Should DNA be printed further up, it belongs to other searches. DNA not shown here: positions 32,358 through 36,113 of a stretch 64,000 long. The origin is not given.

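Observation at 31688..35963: Orphan giant prepilin-like protein (1151 aa) with a small Cys-rich partner and no pilus machinery nearby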

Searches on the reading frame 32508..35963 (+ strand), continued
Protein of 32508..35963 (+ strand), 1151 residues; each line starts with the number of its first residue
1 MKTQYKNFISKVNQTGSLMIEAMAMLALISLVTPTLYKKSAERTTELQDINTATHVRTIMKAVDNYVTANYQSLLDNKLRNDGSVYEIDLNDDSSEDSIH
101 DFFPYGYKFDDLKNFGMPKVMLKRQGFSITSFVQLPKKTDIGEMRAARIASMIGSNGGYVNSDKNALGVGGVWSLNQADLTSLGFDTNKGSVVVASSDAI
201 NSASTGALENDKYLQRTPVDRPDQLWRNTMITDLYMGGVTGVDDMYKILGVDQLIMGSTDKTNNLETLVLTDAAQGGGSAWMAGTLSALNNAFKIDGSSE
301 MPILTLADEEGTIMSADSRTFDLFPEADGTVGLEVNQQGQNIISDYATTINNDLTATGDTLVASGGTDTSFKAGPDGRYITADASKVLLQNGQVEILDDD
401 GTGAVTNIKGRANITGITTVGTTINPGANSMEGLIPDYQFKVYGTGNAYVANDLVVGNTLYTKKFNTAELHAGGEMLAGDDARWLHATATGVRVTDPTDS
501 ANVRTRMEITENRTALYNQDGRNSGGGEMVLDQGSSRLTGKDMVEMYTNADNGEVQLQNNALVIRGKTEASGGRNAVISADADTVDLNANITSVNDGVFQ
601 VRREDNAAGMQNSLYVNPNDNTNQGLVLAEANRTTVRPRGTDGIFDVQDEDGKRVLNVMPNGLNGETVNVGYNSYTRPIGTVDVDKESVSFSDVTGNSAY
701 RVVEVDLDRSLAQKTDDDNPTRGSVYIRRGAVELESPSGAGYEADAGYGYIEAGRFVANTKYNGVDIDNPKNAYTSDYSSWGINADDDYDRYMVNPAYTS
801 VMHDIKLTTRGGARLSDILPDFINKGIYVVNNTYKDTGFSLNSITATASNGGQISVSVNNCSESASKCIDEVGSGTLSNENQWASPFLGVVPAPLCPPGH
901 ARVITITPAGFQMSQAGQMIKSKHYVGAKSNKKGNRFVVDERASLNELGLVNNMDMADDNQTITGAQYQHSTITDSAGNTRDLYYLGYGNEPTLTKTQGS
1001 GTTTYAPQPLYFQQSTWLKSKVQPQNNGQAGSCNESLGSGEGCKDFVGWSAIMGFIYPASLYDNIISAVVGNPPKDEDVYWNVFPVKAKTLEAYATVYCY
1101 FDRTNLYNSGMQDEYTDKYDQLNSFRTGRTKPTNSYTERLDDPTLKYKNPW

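Call 32: search_solved_structures(query=A2, max_evalue=10, show_alignments=3)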
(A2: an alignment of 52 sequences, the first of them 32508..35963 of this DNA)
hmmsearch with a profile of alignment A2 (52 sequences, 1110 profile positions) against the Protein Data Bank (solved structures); distinct sequences matched with E-value up to 10: 3.
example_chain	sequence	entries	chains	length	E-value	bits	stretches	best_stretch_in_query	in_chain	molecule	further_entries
8fbn_A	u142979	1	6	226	0.93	10.5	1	552-669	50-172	KWOCA_73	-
9dzw_A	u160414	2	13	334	1.4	9.9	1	502-668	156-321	CalC6_3 with DHR extension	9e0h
4aey_A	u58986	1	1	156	2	9.4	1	44-81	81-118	D-ERYTHRO-7,8-DIHYDRONEOPTERIN TRIPHOSPHATE EPIMERASE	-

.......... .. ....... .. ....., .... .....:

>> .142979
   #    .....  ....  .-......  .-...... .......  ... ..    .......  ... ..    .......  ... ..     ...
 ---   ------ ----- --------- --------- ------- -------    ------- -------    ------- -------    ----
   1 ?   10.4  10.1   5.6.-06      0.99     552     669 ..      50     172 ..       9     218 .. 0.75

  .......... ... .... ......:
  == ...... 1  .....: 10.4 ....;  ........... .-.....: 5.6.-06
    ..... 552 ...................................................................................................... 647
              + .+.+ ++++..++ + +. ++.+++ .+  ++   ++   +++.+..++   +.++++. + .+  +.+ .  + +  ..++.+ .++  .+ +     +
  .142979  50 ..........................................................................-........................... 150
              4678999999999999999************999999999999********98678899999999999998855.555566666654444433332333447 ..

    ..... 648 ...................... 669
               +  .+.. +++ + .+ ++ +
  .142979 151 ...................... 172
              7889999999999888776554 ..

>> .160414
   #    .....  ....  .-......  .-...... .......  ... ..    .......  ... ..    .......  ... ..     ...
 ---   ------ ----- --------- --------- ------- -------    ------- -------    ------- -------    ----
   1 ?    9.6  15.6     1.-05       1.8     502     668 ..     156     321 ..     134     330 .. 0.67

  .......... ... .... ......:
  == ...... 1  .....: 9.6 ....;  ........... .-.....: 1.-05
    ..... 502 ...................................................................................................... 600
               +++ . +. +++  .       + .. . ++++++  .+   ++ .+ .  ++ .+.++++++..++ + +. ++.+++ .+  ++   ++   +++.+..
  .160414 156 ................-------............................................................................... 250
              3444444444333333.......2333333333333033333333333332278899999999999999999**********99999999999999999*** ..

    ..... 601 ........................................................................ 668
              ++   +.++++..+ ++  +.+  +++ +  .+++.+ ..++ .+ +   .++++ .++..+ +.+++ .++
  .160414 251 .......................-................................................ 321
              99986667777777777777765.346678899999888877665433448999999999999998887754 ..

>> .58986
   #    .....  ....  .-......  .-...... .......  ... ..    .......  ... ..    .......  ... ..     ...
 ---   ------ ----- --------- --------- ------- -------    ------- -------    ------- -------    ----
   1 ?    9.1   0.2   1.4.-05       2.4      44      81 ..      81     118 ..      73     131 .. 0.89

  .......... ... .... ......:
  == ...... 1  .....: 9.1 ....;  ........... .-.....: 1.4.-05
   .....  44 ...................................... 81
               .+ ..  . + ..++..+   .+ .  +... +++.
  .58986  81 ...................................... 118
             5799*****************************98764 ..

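Call 36: predict_structure(alignment_id=A2)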
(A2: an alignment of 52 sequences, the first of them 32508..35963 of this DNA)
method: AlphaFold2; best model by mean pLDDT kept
length: 1151 residues; sequences in the alignment: 52
mean_pLDDT: 59.8   pTM: 0.33
mean pLDDT of the five models: 59.8, 56.7, 56.3, 56.1, 55.3
residues with pLDDT >= 90: 12; 70-90: 413; 50-70: 318; < 50: 408
segments of 3 or more residues with pLDDT < 50: 1-24, 26-38, 199-289, 413-419, 422-453, 457-459, 567-581, 603-612, 661-663, 709-761, 763-825, 897-899, 964-968, 983-990, 1009-1011, 1101-1151
pLDDT, mean of each block of 10 residues (from residue 1): 38 42 46 44 66 83 82 81 84 64 75 81 83 85 81 86 86 85 85 74 39 35 35 32 29 34 36 33 41 71 77 82 75 77 72 57 61 75 79 73 65 45 43 40 45 47 56 65 80 81 84 86 78 80 68 69 59 44 61 60 46 54 48 54 59 60 52 55 59 61 55 42 42 40 40 32 45 39 37 29 31 31 55 83 82 74 63 77 86 57 63 57 70 67 61 54 48 57 44 64 58 63 83 62 73 84 72 78 81 70 33 31 33 34 32 29
secondary structure, 60 per line:
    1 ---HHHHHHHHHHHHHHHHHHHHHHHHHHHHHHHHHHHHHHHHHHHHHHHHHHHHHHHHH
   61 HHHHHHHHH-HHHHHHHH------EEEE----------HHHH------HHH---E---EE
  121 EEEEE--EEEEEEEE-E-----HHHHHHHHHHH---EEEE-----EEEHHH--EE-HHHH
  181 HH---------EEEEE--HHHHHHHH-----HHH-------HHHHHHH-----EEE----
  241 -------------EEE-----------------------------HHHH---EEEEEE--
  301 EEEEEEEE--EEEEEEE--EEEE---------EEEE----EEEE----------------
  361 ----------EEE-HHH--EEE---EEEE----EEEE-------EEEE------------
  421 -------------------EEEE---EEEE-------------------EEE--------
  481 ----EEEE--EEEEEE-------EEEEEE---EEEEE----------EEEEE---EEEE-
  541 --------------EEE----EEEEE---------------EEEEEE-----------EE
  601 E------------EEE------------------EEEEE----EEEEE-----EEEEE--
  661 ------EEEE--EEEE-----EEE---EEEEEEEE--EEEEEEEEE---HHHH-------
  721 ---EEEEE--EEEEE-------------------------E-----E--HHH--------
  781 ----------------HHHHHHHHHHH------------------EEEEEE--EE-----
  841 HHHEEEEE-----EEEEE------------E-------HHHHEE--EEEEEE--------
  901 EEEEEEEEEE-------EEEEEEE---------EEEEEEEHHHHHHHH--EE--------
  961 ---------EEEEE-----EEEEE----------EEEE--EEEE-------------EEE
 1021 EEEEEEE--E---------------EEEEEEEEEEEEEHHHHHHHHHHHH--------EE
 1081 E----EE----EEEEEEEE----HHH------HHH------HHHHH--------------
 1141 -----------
elements in order (helices of 4 or more, strands of 3 or more residues): H4-69 H71-78 E85-88 H99-102 E119-125 E128-135 H143-153 E157-160 E166-168 H177-182 E192-196 H199-206 H222-228 E234-236 E254-256 H286-289 E293-298 E301-308 E311-317 E320-323 E333-336 E341-344 E371-373 E380-382 E386-389 E394-397 E405-408 E440-443 E447-450 E470-472 E485-488 E491-496 E504-509 E513-517 E528-532 E536-539 E555-557 E562-566 E582-587 E599-601 E614-616 E635-639 E644-648 E654-658 E667-670 E673-676 E682-684 E688-695 E698-706 H710-713 E724-728 E731-735 H797-807 E826-831 E844-848 E854-858 H879-882 E887-892 E901-910 E918-924 E934-940 H941-948 E970-974 E980-984 E995-998 E1001-1004 E1018-1027 E1046-1058 H1059-1070 E1079-1081 E1092-1099 H1122-1126
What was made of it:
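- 32556..33293 (+): PilV-like pilin module (residues 17-262): hydrophobic alpha1-N helix with Glu21 (+5), a long alpha1 helix, a beta-sheet, and the conserved YLPYG and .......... motifs. AlphaFold2 pLDDT mostly above 80 for residues 50-190 (call 36).
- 33294..34667 (+): Variable beta-rich stalk (residues 263-720), rich in Gly, Thr, Asn and Asp, without cysteine. Its length and sequence vary between species. Short beta-strands with moderate pLDDT: call 36.
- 34890..34991 (+): Near-invariant 34-residue block (residues 795-828): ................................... AlphaFold2 models it with low confidence (pLDDT 30-45, call 36).
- On Type IV pilins (class III signal peptide proteins): The AlphaFold2 model has a helix at 4-78 followed by strands, with pLDDT mostly above 80 for residues 50-190 (call 36).
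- The AlphaFold2 N-domain is a long helix plus a beta-sheet (call 36). The overall model of the giant protein is poor (mean pLDDT 59.8, call 36).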

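Call 40: fold_search(model_id=the predicted structure, library=pdb)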
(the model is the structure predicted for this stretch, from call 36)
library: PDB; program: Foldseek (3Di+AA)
matches with E <= 10: 184; with E <= 0.001: 0
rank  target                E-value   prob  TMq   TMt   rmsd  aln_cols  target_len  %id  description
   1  7zn2_g                5.1e-03  0.98  0.09  0.16  18.3       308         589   11  Tail tip of siphophage T5 : full complex after interaction with its bacterial receptor FhuA (released 2023-02-08)
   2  7zn2_f                5.1e-03  0.89  0.09  0.15  30.6       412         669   12  Tail tip of siphophage T5 : full complex after interaction with its bacterial receptor FhuA (released 2023-02-08)
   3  8f5p_F                7.4e-03  0.21  0.05  0.06  31.1       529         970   11  Structure of Leishmania tarentolae IFT-A (state 2) (released 2022-12-21)
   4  8h8b                  1.5e-02  0.12  0.05  0.05  41.9       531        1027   11  Type VI secretion system effector RhsP in its pre-autoproteolysis and monomeric form (released 2023-01-18)
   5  8ond_A                2.8e-02  0.25  0.06  0.15  24.9       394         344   14  Structure of the C-terminal domains of the Bdellovibrio bacteriovorus Bd2133 fibre (released 2023-10-25)
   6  7d5t_A5               2.8e-02  0.23  0.04  0.12  19.8       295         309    7  Cryo-EM structure of 90S preribosome with inactive Utp24 (state F1) (released 2021-10-06)
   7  7zn2_e                2.9e-02  0.63  0.10  0.15  28.8       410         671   12  Tail tip of siphophage T5 : full complex after interaction with its bacterial receptor FhuA (released 2023-02-08)
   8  4uxg_H                4.2e-02  0.16  0.06  0.14  29.0       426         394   11  Crystal structure of the carboxy-terminal region of the bacteriophage T4 proximal long tail fibre protein gp34, R32 na (released 2015-09-30)
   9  7d4i_BE               4.4e-02  0.06  0.05  0.06  35.9       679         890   10  Cryo-EM structure of 90S small ribosomal precursors complex with the DEAH-box RNA helicase Dhr1 (State F) (released 2021-10-06)
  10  4uxg_A                4.9e-02  0.14  0.06  0.13  29.8       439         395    9  Crystal structure of the carboxy-terminal region of the bacteriophage T4 proximal long tail fibre protein gp34, R32 na (released 2015-09-30)
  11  4uxg_I                8.7e-02  0.15  0.06  0.15  29.7       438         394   14  Crystal structure of the carboxy-terminal region of the bacteriophage T4 proximal long tail fibre protein gp34, R32 na (released 2015-09-30)
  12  5e9t_D                1.1e-01  0.66  0.04  0.08  11.8       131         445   10  Crystal structure of GtfA/B complex (released 2016-03-02)
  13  8uxt                  1.1e-01  0.18  0.06  0.05  25.6       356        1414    9  Acinetobacter baumannii Tse15 Rhs effector, toxin cleavage mutant (D1369N, D1391N) (released 2024-10-09)
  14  8asv_A                1.2e-01  0.04  0.04  0.04  34.0       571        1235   10  Cryo-EM structure of yeast Elongator complex (released 2022-12-07)
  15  5m11                  1.3e-01  0.09  0.06  0.08  32.2       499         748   11  Structural and functional probing of PorZ, an essential bacterial surface component of the type-IX secretion system of h (released 2016-11-09)
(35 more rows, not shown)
